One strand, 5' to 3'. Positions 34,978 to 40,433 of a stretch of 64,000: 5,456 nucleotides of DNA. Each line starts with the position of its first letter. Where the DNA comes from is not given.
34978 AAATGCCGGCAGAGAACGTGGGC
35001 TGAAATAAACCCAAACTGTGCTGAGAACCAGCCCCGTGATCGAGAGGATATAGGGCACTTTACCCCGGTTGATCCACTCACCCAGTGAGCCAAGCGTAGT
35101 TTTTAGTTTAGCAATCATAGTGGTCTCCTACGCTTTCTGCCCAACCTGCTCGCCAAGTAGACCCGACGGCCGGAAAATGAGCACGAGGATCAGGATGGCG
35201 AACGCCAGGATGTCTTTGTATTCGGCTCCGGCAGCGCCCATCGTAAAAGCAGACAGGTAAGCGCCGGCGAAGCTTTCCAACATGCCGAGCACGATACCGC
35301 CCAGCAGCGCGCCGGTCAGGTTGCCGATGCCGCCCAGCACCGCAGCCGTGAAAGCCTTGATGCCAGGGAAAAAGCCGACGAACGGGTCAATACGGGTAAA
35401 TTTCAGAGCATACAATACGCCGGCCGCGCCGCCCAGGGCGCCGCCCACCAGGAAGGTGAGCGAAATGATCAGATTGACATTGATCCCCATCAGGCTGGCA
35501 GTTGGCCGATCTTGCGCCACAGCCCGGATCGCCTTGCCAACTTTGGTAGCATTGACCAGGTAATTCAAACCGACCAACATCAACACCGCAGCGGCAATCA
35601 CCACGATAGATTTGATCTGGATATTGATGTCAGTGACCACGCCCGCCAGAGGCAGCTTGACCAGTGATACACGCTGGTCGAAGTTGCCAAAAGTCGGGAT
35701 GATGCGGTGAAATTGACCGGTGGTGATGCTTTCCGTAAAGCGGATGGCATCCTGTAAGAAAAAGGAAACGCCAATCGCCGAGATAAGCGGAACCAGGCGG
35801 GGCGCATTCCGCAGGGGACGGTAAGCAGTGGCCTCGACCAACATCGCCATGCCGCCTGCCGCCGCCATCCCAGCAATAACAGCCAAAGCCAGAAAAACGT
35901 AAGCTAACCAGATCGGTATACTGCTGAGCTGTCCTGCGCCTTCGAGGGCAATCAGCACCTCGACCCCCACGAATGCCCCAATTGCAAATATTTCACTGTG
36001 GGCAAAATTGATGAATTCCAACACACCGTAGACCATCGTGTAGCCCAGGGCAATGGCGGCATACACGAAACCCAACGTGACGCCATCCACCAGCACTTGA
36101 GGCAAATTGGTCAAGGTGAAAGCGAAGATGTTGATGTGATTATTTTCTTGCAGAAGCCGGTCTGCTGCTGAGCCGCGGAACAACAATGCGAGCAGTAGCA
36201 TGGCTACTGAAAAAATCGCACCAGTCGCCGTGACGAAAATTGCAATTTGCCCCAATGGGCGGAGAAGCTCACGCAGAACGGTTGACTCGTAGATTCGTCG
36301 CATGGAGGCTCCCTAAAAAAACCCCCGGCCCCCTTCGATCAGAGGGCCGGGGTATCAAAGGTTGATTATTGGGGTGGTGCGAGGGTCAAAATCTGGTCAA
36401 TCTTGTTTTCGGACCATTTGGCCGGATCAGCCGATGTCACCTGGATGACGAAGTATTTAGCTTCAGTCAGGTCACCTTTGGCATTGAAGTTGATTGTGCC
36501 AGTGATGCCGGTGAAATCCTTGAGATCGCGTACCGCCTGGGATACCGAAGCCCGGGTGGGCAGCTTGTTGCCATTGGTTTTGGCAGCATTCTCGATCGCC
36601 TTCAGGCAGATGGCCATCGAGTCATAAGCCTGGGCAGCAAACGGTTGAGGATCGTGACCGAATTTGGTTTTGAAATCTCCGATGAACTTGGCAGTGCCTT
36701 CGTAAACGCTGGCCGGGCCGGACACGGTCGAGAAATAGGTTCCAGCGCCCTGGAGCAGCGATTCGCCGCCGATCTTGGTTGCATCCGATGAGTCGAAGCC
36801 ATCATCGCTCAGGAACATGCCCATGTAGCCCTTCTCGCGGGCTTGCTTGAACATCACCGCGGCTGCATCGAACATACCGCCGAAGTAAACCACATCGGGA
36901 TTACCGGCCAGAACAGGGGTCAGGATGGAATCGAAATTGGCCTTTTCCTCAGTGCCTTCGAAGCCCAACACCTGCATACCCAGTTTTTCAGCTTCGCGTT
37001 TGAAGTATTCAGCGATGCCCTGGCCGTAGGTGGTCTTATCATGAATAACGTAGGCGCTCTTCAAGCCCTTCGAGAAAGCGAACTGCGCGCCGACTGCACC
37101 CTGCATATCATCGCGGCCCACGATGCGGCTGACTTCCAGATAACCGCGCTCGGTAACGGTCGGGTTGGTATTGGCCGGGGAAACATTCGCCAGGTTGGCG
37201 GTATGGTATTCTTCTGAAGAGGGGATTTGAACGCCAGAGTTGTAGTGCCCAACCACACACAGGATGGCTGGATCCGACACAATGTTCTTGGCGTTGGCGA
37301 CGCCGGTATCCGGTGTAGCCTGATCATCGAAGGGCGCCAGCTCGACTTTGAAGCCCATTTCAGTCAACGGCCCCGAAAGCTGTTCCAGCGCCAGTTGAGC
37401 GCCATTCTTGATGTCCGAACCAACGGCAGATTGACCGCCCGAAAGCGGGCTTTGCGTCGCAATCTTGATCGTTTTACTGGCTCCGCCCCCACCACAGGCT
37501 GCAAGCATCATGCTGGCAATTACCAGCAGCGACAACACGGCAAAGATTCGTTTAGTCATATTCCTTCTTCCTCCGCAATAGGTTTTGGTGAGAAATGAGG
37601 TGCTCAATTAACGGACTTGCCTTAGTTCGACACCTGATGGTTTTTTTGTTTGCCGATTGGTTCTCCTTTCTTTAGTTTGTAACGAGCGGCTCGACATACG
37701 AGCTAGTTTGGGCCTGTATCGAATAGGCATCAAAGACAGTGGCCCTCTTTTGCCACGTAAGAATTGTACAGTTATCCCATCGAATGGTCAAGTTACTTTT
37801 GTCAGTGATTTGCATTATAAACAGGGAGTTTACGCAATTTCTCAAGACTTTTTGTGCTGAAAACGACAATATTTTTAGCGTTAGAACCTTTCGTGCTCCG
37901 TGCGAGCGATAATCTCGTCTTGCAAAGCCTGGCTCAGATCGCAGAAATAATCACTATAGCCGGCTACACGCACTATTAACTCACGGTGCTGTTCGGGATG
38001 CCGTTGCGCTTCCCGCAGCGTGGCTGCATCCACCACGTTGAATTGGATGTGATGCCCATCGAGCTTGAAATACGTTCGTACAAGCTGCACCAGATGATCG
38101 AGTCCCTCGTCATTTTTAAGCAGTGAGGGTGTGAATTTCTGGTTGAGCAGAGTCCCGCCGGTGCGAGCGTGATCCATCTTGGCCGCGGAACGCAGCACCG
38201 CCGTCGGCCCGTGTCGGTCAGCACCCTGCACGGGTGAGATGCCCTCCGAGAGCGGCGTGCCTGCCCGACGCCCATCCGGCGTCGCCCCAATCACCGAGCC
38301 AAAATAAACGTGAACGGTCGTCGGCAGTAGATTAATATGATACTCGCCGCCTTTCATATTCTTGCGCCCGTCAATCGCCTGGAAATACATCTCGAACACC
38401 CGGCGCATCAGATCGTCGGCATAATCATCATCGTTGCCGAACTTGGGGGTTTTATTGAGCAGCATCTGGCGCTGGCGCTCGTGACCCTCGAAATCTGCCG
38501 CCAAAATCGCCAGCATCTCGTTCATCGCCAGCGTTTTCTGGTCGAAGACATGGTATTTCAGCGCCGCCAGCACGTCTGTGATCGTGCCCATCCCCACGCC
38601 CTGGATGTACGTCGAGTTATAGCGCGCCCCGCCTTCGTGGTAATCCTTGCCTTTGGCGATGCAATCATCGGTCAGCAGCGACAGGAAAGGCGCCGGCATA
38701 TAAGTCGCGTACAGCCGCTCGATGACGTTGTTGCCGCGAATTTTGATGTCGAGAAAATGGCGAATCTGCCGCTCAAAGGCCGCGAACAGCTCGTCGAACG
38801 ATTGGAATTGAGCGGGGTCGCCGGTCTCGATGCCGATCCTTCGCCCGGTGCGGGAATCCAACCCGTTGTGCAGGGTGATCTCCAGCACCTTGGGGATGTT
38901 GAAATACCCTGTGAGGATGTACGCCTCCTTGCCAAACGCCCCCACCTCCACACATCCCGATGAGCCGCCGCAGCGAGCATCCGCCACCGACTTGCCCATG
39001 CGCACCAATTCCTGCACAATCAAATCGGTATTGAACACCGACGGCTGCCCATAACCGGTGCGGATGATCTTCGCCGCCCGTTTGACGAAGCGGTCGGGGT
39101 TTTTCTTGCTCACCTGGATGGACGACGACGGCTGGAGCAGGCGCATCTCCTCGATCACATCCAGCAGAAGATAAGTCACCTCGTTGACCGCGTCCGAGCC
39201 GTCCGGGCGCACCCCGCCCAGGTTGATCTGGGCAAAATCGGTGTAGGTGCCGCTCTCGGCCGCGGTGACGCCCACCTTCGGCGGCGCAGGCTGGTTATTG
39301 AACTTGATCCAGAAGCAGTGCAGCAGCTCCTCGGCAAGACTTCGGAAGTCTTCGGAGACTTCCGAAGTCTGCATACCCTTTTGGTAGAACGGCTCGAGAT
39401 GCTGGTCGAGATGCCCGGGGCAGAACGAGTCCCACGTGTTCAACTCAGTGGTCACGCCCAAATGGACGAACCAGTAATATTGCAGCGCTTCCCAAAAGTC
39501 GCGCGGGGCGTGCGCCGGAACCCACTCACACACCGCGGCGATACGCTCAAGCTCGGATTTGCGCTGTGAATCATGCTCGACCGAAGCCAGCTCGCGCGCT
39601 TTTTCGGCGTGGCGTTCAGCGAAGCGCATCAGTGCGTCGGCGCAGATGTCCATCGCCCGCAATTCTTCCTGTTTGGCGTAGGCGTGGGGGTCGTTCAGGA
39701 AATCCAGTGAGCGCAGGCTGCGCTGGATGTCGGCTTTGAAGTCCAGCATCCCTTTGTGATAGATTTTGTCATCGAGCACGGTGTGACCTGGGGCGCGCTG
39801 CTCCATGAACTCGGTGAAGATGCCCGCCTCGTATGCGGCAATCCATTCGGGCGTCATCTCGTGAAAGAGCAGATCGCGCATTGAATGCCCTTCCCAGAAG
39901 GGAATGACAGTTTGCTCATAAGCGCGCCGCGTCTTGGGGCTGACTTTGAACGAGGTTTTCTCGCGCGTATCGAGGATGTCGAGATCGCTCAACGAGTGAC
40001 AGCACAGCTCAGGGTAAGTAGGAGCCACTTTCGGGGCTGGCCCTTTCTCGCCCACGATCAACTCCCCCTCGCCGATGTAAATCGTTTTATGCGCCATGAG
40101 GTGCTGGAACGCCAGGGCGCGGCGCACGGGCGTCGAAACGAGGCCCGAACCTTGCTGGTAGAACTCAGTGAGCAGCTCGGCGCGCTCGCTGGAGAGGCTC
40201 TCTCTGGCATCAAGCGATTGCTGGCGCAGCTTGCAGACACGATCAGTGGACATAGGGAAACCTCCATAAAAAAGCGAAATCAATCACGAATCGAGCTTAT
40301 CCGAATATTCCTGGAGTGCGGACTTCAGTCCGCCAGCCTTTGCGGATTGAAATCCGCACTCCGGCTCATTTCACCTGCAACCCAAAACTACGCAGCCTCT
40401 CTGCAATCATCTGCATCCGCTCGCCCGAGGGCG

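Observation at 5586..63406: Dispersed families of degenerate 7- and 8-nt word arrays occupy most gene junctions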

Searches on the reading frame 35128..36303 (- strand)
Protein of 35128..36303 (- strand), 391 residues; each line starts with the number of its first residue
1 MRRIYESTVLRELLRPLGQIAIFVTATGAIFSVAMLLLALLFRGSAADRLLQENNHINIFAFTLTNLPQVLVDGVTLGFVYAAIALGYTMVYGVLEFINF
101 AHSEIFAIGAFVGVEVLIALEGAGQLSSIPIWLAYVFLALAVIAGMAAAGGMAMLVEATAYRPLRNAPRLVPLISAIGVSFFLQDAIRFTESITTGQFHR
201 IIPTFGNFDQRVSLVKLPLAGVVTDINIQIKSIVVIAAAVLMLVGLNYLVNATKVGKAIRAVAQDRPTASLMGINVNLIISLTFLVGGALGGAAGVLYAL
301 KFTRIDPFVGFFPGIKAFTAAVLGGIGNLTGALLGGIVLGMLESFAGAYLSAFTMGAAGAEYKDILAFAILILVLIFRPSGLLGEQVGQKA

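Call 47: search_protein_families(library=pfam, proteins=[window:35128-36303:-])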
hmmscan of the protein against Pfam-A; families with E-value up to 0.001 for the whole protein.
window:35128-36303:- (391 aa): 1 family
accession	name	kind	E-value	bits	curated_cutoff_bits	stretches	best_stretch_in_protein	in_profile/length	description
PF02653.21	BPD_transp_2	-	2e-38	132.5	26.8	1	71-375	2-269/269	Branched-chain amino acid transport system / permease component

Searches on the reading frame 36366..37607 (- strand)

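Call 47: search_protein_families(library=pfam, proteins=[window:36366-37607:-])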
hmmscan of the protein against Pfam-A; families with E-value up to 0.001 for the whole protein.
window:36366-37607:- (413 aa): 3 families
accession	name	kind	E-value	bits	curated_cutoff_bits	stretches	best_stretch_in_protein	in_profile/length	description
PF13458.12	Peripla_BP_6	-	8.8e-45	154.3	31.7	1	46-392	1-340/343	Periplasmic binding protein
PF01094.35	ANF_receptor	-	2.2e-18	66.9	25.4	1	70-391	6-351/353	Receptor family ligand binding region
PF13433.12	Peripla_BP_5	-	8.6e-05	22.2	27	0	193-350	144-303/363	Periplasmic binding protein domain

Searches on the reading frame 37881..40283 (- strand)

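Call 7: search_protein_families(library=pfam, proteins=[window:37881-40283:-])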
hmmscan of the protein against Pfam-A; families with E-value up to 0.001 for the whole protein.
window:37881-40283:- (800 aa): 2 families
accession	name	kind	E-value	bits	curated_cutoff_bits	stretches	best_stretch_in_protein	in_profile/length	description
PF02901.20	PFL-like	-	2.7e-229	763.6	24.3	1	13-662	2-647/647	Pyruvate formate lyase-like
PF01228.26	Gly_radical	-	1.2e-36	125.9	22.2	1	679-781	2-106/106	Glycine radical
